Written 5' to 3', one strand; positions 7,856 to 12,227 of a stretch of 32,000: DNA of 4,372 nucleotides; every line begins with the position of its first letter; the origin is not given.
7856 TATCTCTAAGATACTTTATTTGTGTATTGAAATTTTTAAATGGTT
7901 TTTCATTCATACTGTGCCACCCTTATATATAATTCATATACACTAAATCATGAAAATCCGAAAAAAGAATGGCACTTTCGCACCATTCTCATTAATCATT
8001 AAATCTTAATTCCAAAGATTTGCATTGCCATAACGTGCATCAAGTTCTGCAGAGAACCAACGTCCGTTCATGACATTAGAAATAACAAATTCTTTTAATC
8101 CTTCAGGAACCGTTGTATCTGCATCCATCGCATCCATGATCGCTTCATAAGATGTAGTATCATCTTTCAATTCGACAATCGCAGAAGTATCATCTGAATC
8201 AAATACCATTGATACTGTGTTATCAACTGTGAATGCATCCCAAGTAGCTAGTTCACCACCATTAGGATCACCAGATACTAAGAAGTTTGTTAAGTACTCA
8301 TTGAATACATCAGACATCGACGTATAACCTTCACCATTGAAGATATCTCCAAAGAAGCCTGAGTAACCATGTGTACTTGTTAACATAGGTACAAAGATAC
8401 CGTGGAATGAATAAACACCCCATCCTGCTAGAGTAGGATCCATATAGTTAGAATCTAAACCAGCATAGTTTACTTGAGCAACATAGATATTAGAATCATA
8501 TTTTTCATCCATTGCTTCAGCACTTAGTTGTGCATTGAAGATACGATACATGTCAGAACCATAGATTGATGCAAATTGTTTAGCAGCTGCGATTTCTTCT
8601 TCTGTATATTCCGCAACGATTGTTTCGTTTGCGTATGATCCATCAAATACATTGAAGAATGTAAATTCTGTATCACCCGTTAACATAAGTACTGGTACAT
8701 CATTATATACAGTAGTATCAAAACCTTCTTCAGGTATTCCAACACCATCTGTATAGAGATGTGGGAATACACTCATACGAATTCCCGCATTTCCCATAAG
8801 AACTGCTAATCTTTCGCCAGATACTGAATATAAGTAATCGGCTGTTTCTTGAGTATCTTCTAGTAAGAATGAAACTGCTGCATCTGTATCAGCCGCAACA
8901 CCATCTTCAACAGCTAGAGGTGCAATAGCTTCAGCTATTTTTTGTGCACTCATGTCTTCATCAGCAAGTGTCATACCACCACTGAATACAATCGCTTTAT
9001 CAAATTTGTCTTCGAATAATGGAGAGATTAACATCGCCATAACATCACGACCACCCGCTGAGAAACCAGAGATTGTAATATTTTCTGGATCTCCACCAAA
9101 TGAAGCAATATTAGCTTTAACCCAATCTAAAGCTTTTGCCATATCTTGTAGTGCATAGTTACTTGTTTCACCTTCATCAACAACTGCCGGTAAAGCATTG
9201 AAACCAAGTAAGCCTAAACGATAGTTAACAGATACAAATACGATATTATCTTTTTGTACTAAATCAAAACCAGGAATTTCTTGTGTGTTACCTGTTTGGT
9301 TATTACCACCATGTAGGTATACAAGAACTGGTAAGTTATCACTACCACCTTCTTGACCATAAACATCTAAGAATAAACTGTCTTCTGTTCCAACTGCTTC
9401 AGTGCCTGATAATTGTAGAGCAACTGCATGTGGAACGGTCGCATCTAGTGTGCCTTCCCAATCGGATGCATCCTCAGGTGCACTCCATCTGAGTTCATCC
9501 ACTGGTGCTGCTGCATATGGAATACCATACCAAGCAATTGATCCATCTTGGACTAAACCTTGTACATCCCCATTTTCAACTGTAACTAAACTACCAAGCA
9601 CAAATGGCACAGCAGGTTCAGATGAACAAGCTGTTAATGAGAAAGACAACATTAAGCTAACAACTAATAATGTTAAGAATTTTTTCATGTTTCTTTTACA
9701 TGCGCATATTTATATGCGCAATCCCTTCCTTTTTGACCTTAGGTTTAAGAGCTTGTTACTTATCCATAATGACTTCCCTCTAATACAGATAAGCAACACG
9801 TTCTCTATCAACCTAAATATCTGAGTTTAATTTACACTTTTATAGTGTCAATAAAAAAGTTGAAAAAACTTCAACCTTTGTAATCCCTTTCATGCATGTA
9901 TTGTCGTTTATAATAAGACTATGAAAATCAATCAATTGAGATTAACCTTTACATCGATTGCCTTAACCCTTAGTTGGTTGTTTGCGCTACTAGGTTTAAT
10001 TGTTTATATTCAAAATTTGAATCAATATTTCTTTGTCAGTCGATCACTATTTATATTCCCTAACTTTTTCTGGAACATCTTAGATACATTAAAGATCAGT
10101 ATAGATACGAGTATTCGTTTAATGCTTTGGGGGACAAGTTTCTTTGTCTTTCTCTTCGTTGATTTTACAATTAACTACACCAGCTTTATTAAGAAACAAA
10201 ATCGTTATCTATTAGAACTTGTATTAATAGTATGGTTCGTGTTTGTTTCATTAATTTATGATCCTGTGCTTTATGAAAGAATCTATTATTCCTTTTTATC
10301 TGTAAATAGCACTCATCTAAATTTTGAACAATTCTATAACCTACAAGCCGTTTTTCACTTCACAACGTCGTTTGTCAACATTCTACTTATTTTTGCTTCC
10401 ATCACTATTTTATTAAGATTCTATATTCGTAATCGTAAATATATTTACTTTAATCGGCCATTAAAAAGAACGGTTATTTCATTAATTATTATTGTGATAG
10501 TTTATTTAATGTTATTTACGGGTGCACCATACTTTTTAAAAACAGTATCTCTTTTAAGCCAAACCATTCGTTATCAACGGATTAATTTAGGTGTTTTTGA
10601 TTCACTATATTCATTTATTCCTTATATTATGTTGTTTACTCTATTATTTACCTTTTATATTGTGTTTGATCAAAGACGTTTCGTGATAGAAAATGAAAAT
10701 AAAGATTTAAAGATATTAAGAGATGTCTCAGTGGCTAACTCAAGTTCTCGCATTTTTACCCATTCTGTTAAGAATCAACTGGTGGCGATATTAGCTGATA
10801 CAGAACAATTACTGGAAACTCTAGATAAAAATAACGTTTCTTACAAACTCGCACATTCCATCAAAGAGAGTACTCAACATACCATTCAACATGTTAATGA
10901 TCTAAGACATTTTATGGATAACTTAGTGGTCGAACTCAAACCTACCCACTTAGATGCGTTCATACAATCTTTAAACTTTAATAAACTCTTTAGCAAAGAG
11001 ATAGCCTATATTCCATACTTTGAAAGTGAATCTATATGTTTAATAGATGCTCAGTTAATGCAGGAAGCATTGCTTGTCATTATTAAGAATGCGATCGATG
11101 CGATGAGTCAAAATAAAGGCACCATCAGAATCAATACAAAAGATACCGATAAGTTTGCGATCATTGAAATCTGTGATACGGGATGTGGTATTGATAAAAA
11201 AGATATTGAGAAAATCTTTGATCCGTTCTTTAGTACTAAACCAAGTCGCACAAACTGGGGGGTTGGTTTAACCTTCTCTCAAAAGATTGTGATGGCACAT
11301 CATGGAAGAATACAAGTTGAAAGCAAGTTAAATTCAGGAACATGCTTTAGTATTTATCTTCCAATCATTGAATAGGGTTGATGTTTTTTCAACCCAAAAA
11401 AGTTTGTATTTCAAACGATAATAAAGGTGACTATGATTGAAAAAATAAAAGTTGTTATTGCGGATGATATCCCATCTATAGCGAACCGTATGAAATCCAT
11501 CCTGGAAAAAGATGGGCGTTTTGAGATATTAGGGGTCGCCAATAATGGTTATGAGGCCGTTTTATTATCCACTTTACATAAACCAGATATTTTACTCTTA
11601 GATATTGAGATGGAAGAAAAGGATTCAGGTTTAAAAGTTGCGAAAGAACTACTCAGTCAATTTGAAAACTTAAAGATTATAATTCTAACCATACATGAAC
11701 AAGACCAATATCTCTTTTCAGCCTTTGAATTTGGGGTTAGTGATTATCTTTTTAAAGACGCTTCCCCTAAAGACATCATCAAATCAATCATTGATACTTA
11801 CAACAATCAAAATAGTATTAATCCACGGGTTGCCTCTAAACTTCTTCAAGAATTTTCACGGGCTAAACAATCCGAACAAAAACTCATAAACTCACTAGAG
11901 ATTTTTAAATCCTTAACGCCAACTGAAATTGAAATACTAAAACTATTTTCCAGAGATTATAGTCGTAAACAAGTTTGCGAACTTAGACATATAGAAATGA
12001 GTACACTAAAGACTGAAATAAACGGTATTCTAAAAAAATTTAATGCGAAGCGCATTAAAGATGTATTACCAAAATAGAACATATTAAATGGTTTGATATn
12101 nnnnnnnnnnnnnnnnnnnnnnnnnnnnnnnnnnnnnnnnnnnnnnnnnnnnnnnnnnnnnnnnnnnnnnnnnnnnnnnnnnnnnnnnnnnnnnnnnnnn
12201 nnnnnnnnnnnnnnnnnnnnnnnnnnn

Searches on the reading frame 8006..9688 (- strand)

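Call 52: search_protein_families(library=pfam, proteins=[window:8006-9688:-], max_evalue=0.0001)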
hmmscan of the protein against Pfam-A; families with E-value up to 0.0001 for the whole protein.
window:8006-9688:- (560 aa): 3 families
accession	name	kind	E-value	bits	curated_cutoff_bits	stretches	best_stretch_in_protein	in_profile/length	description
PF00135.34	COesterase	-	9.3e-69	233.2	27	1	34-348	4-323/515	Carboxylesterase family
PF20434.5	BD-FAE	-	2.7e-13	50.4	26.8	1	107-231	1-117/215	BD-FAE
PF07859.19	Abhydrolase_3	-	1.4e-08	35.2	25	1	122-244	1-115/210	alpha/beta hydrolase fold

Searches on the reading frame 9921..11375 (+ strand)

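Call 52: search_protein_families(library=pfam, proteins=[window:9921-11375:+], max_evalue=0.0001)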
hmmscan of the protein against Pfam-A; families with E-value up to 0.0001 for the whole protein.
window:9921-11375:+ (484 aa): 3 families
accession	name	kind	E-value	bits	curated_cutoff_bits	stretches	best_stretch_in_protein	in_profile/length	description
PF02518.31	HATPase_c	-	1.4e-21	77.5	26.4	1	376-482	2-109/111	Histidine kinase-, DNA gyrase B-, and HSP90-like ATPase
PF14501.12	HATPase_c_5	-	2.7e-05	24.5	22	1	384-469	10-91/102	GHKL domain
PF13589.12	HATPase_c_3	-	5.4e-05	23.7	25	1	380-449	3-76/137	Histidine kinase-, DNA gyrase B-, and HSP90-like ATPase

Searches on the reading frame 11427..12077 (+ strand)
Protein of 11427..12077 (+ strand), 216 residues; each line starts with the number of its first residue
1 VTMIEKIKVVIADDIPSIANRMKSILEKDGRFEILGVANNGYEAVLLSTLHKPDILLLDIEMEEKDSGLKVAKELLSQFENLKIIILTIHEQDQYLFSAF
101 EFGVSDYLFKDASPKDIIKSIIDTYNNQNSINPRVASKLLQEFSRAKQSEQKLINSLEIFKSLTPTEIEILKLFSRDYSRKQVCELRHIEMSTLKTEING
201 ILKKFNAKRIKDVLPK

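Call 52: search_protein_families(library=pfam, proteins=[window:11427-12077:+], max_evalue=0.0001)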
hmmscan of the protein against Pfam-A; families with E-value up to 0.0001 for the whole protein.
window:11427-12077:+ (216 aa): 1 family
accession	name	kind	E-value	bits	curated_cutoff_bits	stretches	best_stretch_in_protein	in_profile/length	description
PF00072.30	Response_reg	-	3e-21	76.1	30.2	1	9-121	1-110/111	Response regulator receiver domain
